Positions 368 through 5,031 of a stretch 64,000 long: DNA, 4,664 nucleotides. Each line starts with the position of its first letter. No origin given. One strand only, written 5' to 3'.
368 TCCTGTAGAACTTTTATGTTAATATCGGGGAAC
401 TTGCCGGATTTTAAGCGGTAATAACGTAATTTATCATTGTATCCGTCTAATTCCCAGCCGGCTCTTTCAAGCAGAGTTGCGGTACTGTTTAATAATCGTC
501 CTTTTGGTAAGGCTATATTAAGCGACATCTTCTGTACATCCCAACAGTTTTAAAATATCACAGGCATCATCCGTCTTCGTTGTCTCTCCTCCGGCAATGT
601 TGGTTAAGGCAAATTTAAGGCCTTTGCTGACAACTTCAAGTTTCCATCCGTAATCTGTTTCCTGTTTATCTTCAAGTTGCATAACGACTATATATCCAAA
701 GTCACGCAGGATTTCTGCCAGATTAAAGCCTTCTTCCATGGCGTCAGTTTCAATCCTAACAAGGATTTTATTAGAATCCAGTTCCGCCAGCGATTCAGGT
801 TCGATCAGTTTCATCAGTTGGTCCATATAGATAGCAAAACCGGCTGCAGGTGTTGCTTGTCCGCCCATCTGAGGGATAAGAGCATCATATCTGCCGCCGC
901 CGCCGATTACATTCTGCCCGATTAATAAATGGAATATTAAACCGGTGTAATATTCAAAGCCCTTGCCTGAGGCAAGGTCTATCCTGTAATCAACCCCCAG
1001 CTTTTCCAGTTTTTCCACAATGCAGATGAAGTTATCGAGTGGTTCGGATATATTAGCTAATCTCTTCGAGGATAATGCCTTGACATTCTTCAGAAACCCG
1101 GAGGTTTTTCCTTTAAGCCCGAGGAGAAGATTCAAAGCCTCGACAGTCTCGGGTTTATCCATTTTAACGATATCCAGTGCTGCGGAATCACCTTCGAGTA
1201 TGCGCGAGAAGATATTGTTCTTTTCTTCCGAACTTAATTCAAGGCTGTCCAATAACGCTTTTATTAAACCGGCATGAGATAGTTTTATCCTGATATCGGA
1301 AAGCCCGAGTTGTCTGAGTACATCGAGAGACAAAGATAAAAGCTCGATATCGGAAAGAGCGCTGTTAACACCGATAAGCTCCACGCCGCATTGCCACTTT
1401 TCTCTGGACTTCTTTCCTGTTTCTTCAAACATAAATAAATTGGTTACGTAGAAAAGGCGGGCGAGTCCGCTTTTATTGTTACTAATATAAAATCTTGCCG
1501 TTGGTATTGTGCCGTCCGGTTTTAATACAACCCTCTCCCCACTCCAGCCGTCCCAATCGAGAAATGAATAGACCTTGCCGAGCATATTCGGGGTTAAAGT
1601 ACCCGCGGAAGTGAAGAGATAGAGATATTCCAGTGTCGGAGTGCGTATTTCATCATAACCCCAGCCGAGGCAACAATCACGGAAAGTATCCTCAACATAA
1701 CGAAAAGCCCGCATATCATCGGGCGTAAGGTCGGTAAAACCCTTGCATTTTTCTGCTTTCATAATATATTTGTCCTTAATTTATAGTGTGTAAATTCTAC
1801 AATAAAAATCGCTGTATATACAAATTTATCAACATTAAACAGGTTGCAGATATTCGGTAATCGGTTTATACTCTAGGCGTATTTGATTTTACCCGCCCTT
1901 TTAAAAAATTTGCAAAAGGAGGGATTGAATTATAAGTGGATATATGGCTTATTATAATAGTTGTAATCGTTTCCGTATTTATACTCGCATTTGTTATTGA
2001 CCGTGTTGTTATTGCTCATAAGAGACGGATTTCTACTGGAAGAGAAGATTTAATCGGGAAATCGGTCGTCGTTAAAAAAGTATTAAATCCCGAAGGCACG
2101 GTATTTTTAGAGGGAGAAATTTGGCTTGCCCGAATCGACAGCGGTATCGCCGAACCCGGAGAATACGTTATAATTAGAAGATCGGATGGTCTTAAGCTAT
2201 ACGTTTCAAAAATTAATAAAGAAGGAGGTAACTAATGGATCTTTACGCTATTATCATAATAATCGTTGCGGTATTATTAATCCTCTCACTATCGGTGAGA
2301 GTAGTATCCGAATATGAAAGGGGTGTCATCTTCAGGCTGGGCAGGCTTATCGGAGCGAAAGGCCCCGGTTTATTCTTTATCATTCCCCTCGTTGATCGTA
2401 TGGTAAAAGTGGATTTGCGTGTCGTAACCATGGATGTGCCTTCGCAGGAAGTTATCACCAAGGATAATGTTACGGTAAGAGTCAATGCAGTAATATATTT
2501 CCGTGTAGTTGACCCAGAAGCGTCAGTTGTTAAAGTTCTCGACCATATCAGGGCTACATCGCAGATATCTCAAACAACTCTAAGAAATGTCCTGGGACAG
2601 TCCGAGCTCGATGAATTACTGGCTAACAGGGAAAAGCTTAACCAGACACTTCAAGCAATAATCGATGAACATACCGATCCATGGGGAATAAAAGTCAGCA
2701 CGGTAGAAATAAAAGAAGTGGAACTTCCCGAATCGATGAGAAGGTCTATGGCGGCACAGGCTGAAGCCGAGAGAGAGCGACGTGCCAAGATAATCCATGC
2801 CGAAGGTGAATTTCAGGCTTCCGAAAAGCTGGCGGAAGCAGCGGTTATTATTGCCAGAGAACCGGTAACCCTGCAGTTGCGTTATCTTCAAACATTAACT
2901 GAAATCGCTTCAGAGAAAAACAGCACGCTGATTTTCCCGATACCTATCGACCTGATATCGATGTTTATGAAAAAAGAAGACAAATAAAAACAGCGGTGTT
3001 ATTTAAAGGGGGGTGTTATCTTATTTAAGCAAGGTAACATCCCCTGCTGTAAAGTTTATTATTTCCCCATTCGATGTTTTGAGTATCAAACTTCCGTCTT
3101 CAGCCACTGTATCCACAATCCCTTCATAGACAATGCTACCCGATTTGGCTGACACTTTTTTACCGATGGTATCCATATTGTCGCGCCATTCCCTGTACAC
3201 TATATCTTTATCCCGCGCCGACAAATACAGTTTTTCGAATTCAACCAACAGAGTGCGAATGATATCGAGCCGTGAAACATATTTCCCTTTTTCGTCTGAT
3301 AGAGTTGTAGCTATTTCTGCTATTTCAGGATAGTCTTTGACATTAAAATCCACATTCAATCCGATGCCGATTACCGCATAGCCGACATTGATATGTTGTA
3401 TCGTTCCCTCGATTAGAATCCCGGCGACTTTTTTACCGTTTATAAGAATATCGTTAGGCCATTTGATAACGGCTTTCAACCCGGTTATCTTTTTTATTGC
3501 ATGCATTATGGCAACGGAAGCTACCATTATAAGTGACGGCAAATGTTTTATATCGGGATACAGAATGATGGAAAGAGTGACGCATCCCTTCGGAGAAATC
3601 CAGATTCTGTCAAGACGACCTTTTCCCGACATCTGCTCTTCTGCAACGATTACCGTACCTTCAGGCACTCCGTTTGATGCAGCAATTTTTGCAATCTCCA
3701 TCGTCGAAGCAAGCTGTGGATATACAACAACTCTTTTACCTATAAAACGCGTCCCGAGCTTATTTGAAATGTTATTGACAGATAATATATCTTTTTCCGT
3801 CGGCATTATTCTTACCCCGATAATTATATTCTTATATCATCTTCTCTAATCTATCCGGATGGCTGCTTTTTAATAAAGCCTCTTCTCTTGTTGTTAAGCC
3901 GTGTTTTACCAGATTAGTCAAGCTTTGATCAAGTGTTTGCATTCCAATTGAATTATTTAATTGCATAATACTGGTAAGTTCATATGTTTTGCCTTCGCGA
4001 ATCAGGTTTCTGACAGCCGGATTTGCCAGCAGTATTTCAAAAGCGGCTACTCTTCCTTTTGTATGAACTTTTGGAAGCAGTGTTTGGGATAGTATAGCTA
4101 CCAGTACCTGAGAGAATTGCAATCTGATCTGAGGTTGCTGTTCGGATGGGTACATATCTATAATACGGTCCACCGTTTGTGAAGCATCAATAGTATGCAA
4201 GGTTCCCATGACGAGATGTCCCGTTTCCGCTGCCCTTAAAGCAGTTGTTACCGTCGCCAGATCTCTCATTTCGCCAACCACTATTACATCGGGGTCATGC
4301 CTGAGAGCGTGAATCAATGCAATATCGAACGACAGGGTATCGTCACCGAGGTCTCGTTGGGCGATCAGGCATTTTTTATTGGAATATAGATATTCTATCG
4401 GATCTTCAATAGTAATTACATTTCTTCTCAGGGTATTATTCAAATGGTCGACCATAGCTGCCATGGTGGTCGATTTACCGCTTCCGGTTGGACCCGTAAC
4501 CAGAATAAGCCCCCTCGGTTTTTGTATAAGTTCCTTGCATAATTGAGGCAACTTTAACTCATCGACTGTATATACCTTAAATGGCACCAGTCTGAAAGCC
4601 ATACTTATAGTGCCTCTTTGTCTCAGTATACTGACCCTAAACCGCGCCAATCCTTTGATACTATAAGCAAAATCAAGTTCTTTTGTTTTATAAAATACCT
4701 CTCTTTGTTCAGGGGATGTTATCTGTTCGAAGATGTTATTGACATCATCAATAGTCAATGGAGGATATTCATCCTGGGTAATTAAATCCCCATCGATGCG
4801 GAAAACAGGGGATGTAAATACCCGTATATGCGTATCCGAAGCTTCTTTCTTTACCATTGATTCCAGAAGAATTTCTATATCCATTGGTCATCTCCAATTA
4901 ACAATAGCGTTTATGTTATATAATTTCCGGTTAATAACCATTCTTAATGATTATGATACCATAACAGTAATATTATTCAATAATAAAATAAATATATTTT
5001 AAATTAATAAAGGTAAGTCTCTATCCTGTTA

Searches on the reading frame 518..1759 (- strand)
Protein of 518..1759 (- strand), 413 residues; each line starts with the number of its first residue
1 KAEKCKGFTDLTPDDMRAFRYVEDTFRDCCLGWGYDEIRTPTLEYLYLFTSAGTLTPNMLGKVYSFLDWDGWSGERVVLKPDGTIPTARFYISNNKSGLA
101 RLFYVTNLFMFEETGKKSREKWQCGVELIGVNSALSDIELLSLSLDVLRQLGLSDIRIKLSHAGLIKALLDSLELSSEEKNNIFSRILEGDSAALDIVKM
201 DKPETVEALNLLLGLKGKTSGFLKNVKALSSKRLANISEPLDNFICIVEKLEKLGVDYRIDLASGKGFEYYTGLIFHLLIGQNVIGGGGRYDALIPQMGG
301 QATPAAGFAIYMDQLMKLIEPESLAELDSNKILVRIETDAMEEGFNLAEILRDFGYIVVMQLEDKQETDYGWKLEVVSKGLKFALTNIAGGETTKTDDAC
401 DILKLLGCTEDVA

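Call 82: search_protein_families(library=pfam, proteins=[window:518-1759:-], max_evalue=0.000001)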
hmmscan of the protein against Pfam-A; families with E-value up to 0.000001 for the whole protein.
window:518-1759:- (413 aa): 1 family
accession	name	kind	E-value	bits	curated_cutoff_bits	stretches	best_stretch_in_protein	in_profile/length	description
PF13393.11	tRNA-synt_His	-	6e-55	187.1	25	1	7-315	1-308/308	Histidyl-tRNA synthetase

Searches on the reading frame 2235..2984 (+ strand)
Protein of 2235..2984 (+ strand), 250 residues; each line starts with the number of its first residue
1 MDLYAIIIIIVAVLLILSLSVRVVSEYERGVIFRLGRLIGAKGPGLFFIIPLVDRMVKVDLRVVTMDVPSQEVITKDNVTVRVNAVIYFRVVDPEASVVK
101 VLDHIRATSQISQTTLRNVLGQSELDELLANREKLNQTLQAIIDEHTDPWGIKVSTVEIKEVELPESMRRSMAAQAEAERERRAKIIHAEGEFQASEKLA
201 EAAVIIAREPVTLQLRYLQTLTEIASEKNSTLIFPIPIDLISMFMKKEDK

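Call 82: search_protein_families(library=pfam, proteins=[window:2235-2984:+], max_evalue=0.000001)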
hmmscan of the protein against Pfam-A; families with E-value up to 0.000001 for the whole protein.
window:2235-2984:+ (250 aa): 1 family
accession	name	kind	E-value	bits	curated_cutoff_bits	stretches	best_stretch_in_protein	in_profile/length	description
PF01145.31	Band_7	-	7.3e-42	143.8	23.6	1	23-192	2-175/176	SPFH domain / Band 7 family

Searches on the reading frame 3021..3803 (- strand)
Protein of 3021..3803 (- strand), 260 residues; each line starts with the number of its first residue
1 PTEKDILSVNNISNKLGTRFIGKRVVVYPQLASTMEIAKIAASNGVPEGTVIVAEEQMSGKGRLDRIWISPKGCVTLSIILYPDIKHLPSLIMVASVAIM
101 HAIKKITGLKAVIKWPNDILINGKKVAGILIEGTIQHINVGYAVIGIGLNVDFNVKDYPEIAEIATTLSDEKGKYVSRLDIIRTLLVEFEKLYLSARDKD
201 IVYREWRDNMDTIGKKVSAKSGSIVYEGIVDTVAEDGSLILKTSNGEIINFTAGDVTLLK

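Call 82: search_protein_families(library=pfam, proteins=[window:3021-3803:-], max_evalue=0.000001)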
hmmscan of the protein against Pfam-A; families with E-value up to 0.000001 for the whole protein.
window:3021-3803:- (260 aa): 2 families
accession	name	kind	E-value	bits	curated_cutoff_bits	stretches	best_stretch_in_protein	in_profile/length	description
PF03099.24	BPL_LplA_LipB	-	1.9e-25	89.7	21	1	30-150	4-133/133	Biotin/lipoate A/B protein ligase family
PF02237.23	BPL_C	-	3.1e-07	30.6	21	1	212-258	1-47/48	Biotin protein ligase C terminal domain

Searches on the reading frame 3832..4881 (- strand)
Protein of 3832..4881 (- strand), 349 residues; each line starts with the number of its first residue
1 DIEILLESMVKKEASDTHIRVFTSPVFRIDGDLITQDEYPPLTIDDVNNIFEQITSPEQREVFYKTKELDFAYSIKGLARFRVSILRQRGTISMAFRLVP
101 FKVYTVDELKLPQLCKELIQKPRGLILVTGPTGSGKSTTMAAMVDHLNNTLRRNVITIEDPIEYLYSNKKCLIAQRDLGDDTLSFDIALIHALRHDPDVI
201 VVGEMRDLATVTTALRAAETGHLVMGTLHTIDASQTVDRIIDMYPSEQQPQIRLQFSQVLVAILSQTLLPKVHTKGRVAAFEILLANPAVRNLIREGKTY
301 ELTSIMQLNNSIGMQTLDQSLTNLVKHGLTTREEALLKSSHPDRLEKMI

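Call 82: search_protein_families(library=pfam, proteins=[window:3832-4881:-], max_evalue=0.000001)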
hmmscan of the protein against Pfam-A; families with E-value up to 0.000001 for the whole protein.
window:3832-4881:- (349 aa): 1 family
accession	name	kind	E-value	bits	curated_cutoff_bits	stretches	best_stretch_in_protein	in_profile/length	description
PF00437.27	T2SSE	-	2.5e-46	158.5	24.9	1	5-293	15-329/370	Type II/IV secretion system protein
